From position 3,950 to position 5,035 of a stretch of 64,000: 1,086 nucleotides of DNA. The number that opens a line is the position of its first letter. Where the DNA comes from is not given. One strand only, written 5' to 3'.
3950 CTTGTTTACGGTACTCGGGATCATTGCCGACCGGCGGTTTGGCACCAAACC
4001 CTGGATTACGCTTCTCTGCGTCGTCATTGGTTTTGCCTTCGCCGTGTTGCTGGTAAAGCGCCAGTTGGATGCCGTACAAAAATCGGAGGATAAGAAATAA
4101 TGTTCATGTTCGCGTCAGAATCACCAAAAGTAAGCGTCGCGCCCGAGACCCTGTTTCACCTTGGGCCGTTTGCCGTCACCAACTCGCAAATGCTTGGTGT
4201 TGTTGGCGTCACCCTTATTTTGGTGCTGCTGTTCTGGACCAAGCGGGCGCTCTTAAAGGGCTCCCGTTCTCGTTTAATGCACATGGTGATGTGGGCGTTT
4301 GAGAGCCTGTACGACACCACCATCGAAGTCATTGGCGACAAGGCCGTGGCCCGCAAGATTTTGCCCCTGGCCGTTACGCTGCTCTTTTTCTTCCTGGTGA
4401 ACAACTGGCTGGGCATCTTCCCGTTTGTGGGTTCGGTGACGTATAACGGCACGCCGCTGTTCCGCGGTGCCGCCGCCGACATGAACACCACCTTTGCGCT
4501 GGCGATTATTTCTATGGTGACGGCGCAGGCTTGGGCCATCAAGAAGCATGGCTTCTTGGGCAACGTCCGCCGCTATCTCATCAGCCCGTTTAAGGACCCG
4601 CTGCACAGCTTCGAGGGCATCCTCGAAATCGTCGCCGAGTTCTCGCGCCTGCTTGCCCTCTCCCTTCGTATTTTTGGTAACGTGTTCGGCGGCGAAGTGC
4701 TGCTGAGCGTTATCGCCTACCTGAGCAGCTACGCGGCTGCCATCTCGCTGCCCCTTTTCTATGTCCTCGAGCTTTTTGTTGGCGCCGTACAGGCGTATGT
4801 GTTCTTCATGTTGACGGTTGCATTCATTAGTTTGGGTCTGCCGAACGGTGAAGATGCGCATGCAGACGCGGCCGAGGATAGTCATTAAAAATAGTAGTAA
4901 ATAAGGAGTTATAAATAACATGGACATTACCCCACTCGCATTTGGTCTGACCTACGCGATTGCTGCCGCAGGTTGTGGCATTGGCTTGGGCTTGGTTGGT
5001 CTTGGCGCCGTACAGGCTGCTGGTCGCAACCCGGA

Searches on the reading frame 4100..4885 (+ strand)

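Call 44: search_protein_families(library=pfam, proteins=[window:4100-4885:+], max_evalue=0.0001)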
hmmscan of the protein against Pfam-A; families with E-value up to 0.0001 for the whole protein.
window:4100-4885:+ (262 aa): 1 family
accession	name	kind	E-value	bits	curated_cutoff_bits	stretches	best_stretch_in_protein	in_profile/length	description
PF00119.25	ATP-synt_A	-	8.9e-40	137.3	33.9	1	35-244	7-217/217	ATP synthase A chain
